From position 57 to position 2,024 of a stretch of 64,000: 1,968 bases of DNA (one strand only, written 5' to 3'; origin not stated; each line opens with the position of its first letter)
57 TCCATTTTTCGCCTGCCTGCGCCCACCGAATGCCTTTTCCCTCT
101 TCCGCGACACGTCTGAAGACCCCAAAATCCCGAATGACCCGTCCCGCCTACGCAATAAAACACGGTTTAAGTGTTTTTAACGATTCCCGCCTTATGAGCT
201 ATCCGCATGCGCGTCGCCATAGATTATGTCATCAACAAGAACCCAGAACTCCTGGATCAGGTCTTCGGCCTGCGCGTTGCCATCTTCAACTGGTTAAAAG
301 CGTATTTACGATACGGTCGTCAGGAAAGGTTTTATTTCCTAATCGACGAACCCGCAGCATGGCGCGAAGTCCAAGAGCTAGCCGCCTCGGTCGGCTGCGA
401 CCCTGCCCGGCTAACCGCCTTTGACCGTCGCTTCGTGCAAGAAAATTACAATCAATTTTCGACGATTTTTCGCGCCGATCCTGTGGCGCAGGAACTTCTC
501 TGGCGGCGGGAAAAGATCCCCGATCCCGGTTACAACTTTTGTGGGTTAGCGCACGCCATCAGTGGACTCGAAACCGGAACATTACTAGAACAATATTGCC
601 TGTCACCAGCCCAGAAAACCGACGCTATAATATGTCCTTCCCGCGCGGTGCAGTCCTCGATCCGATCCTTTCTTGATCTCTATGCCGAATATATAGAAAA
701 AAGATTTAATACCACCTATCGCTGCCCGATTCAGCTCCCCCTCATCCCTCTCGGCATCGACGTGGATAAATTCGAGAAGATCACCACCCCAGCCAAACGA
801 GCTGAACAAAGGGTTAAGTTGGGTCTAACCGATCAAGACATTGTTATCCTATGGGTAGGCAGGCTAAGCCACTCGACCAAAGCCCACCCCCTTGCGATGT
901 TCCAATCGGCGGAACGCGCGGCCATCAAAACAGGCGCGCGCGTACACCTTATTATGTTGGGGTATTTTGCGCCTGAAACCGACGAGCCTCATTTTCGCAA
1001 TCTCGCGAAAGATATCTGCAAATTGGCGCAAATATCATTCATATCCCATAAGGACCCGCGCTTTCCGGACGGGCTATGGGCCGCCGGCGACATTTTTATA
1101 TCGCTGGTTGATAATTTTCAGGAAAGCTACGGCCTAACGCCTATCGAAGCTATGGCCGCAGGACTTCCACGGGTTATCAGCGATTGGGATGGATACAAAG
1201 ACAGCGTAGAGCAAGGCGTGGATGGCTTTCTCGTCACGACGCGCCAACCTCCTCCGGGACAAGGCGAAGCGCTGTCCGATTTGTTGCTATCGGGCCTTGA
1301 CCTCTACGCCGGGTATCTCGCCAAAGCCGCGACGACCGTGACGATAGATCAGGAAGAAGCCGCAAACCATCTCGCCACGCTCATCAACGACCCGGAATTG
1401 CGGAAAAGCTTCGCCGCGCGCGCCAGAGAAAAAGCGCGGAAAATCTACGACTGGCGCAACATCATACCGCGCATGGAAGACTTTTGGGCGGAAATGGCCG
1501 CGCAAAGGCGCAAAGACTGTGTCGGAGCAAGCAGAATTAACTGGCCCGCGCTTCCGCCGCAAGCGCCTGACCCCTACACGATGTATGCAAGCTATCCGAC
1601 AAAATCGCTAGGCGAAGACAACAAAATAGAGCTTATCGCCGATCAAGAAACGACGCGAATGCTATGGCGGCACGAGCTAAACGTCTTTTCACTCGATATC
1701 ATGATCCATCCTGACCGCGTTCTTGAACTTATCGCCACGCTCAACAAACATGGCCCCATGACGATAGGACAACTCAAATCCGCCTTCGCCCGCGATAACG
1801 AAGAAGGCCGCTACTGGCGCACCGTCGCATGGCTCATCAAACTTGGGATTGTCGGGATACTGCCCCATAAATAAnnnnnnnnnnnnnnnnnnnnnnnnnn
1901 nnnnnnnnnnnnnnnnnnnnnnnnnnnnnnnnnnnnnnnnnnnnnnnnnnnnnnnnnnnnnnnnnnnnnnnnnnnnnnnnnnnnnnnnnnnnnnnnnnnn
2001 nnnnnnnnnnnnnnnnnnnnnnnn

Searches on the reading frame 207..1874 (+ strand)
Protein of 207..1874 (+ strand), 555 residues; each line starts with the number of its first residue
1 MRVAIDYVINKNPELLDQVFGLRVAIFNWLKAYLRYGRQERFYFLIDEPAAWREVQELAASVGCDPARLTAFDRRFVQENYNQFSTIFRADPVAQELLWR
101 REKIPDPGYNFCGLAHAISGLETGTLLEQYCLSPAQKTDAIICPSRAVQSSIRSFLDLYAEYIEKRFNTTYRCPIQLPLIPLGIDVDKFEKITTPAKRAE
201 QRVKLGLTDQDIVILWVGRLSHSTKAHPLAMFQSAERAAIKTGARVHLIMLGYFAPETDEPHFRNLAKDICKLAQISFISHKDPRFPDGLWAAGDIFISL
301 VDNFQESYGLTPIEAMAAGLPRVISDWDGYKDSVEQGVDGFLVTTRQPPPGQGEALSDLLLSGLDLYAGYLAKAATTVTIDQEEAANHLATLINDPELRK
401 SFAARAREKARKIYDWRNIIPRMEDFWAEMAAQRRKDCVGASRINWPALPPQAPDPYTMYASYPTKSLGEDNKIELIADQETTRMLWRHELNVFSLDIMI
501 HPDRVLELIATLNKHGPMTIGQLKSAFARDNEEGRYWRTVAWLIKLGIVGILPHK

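Call 34: search_protein_families(library=pfam, proteins=[window:207-1874:+], max_evalue=0.001)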
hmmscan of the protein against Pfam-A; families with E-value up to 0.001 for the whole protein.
window:207-1874:+ (555 aa): 4 families
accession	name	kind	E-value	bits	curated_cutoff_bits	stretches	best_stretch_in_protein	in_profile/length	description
PF00534.26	Glycos_transf_1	-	1.5e-17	64.1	26.4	1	198-347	2-144/172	Glycosyl transferases group 1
PF13692.12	Glyco_trans_1_4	-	1.6e-13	51.5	27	1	213-360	3-140/142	Glycosyl transferases group 1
PF20706.3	GT4-conflict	-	0.0003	20.3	26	1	204-418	193-380/385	Family 4 Glycosyltransferase in conflict systems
PF13524.12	Glyco_trans_1_2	-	0.00035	21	25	0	376-423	95-142/144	Glycosyl transferase-like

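Call 41: find_homologous_proteins(query=window:207-1874:+, max_evalue=1e-40)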
Query window:207-1874:+ (555 aa): 2773 proteins with E <= 1e-40 among 8000 candidates; the best 120 are listed.
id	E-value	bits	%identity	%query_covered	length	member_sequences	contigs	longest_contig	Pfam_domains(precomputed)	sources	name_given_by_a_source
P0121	0.0e+0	1287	100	100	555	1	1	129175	PF00534.27,PF13692.13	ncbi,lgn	ncbi:MAG: glycosyltransferase family 4 protein [Bdellovibrionales bacterium]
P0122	0.0e+0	1025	79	100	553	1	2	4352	PF00534.27,PF13692.13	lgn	-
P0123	1.7e-292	989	75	100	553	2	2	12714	PF00534.27,PF13692.13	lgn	-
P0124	4.1e-252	856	66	99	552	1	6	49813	PF00534.27,PF13692.13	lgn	-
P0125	1.6e-250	851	65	99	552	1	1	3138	PF00534.27,PF20706.4,PF13692.13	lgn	-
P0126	5.4e-250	849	65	99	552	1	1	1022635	PF00534.27,PF13692.13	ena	-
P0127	5.0e-249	846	66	99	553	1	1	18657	PF00534.27,PF20706.4,PF13692.13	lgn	-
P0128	1.2e-244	831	63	99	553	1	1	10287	PF00534.27,PF13692.13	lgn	-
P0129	3.9e-244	829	63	98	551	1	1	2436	PF00534.27,PF20706.4,PF13692.13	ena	-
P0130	4.7e-244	829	63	99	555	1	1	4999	PF00534.27,PF20706.4,PF13692.13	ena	-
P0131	5.4e-244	829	63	99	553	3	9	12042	PF00534.27,PF13692.13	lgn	-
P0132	5.4e-244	829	64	99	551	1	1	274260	PF00534.27,PF13692.13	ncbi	-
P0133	1.5e-243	828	64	99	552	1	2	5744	PF00534.27,PF13692.13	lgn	-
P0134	1.9e-243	827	63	100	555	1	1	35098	PF00534.27,PF20706.4,PF13692.13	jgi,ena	-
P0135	3.0e-243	827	62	99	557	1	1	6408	PF00534.27,PF13692.13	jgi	jgi:starch synthase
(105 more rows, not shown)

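Call 42: find_encoding_contigs(protein=P0122, flank=4000, max_places=3)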
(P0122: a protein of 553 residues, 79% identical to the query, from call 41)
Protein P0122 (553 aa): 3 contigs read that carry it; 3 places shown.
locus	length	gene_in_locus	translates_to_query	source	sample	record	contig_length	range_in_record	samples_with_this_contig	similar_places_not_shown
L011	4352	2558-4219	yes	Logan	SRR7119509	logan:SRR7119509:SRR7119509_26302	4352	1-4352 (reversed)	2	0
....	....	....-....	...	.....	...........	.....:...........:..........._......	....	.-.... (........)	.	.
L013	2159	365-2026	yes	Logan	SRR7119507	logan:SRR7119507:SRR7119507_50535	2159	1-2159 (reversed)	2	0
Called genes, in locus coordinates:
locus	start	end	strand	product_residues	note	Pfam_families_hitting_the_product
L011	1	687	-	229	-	?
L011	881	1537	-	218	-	PF00406:ADK (weak), PF02224:Cytidylate_kin, PF13207:AAA_17 (weak)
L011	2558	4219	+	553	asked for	PF00534:Glycos_transf_1, PF13692:Glyco_trans_1_4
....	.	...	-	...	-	?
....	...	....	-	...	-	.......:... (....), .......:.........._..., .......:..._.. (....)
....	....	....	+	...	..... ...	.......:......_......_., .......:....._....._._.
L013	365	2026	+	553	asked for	PF00534:Glycos_transf_1, PF13692:Glyco_trans_1_4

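Call 43: find_encoding_contigs(protein=P0123, flank=6000, max_places=3)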
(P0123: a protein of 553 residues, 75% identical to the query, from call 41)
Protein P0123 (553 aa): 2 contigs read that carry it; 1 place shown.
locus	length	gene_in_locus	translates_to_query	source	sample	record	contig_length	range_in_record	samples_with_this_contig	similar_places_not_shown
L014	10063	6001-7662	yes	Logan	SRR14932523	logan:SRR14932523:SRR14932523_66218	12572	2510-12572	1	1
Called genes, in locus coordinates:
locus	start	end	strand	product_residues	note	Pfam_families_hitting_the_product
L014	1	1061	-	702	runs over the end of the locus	PF08269:dCache_2, PF17200:sCache_2, PF17201:Cache_3-Cache_2, PF00672:HAMP, PF00015:MCPsignal, PF01814:Hemerythrin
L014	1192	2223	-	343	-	PF01464:SLT (weak)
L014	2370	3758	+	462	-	PF00324:AA_permease, PF13520:AA_permease_2, PF13906:AA_permease_C (weak)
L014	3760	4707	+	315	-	PF00702:Hydrolase, PF12710:HAD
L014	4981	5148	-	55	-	-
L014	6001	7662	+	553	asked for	PF00534:Glycos_transf_1, PF13692:Glyco_trans_1_4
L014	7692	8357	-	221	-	-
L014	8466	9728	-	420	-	-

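Call 44: find_encoding_contigs(protein=P0124, flank=6000, max_places=3)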
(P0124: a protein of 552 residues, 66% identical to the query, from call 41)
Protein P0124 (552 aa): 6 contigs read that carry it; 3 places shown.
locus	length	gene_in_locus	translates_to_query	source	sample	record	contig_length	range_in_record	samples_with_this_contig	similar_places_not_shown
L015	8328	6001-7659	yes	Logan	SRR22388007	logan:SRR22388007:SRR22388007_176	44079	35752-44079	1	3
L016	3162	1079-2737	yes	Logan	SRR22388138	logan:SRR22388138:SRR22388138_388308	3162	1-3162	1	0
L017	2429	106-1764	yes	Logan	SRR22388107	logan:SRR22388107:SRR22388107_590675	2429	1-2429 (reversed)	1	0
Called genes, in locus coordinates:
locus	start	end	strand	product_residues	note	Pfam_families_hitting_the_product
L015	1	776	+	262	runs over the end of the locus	PF00218:IGPS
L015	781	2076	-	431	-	PF00672:HAMP (faint), PF00015:MCPsignal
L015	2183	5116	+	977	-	PF01757:Acyl_transf_3, PF19040:SGNH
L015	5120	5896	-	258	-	PF11967:RecO_N, PF02565:RecO_C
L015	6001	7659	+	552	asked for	PF00534:Glycos_transf_1, PF13692:Glyco_trans_1_4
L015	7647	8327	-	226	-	?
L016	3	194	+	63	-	?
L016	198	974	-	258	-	PF11967:RecO_N, PF02565:RecO_C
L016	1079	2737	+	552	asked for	PF00534:Glycos_transf_1, PF13692:Glyco_trans_1_4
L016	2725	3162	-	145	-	?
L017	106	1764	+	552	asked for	PF00534:Glycos_transf_1, PF13692:Glyco_trans_1_4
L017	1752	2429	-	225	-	?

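Call 51: find_encoding_contigs(protein=P0126, flank=10000, max_places=2)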
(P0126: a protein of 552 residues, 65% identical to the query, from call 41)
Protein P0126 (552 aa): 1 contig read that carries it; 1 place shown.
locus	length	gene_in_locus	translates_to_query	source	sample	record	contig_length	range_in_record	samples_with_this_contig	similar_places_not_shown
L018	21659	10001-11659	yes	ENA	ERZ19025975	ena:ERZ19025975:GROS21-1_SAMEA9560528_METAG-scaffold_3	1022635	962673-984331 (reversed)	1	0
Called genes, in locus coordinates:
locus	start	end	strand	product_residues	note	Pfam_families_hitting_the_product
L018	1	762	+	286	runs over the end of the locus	PF10294:Methyltransf_16 (weak), PF05175:MTS (weak), PF06325:PrmA, PF13649:Methyltransf_25 (weak)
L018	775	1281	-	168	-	PF02600:DsbB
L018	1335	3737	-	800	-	PF01588:tRNA_bind, PF03483:B3_4, PF03484:B5, PF17759:tRNA_synthFbeta, PF03147:FDX-ACB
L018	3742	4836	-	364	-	PF02912:Phe_tRNA-synt_N, PF01409:tRNA-synt_2d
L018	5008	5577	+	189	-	PF00117:GATase, PF07722:Peptidase_C26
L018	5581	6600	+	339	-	PF02885:Glycos_trans_3N, PF00591:Glycos_transf_3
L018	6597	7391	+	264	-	PF00218:IGPS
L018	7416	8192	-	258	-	PF11967:RecO_N, PF02565:RecO_C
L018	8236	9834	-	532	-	-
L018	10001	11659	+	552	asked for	PF00534:Glycos_transf_1, PF13692:Glyco_trans_1_4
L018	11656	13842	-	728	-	PF00989:PAS (faint), PF13426:PAS_9, PF00512:HisKA, PF02518:HATPase_c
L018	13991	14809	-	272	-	PF13489:Methyltransf_23, PF08241:Methyltransf_11, PF08242:Methyltransf_12, PF13649:Methyltransf_25, PF13847:Methyltransf_31 (weak)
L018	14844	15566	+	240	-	PF18912:DZR_2, PF00156:Pribosyltran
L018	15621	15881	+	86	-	PF00462:Glutaredoxin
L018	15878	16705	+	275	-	PF00795:CN_hydrolase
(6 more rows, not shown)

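Call 52: find_encoding_contigs(protein=P0132, flank=10000, max_places=2)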
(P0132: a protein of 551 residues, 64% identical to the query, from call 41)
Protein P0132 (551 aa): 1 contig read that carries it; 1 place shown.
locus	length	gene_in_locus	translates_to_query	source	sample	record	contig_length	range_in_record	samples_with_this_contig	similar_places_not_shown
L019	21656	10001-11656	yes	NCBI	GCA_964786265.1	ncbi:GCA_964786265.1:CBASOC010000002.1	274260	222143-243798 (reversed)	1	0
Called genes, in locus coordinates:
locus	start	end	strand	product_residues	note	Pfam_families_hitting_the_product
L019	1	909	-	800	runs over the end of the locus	PF01588:tRNA_bind, PF03483:B3_4, PF03484:B5, PF17759:tRNA_synthFbeta, PF03147:FDX-ACB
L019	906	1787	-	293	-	PF00300:His_Phos_1 (weak)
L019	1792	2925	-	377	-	PF02912:Phe_tRNA-synt_N, PF01409:tRNA-synt_2d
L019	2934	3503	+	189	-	PF00117:GATase, PF07722:Peptidase_C26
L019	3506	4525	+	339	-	PF02885:Glycos_trans_3N, PF00591:Glycos_transf_3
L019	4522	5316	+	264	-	PF00218:IGPS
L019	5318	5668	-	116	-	-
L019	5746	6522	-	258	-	PF11967:RecO_N, PF02565:RecO_C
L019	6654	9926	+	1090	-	PF08495:FIST, PF10442:FIST_C, PF00989:PAS, PF08448:PAS_4 (weak), PF13426:PAS_9, PF00512:HisKA, PF02518:HATPase_c, PF00072:Response_reg, +2 more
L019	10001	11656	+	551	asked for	PF00534:Glycos_transf_1, PF13692:Glyco_trans_1_4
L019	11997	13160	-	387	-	-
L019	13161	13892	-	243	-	-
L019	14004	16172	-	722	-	PF13426:PAS_9, PF00512:HisKA, PF02518:HATPase_c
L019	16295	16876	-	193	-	PF08241:Methyltransf_11, PF08242:Methyltransf_12 (weak), PF13489:Methyltransf_23 (weak), PF13649:Methyltransf_25, PF13847:Methyltransf_31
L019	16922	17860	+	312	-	PF18912:DZR_2, PF00156:Pribosyltran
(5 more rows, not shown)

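Call 56: find_encoding_contigs(protein=P0123, flank=10000, max_places=10)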
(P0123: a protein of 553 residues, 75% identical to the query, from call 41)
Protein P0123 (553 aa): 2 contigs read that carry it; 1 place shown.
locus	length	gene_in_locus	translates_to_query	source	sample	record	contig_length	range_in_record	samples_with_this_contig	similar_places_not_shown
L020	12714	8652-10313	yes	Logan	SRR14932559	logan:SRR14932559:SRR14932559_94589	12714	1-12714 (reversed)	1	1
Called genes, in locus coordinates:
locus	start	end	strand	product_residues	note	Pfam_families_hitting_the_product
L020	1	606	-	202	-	?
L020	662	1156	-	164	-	PF03840:SecG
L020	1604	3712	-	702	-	PF08269:dCache_2, PF17200:sCache_2, PF17201:Cache_3-Cache_2, PF00672:HAMP, PF00015:MCPsignal, PF01814:Hemerythrin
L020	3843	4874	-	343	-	PF01464:SLT (weak)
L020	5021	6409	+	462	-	PF00324:AA_permease, PF13520:AA_permease_2, PF13906:AA_permease_C (weak)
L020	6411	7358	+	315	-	PF00702:Hydrolase, PF12710:HAD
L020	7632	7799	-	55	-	-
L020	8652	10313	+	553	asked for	PF00534:Glycos_transf_1, PF13692:Glyco_trans_1_4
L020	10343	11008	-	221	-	-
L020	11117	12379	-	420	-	-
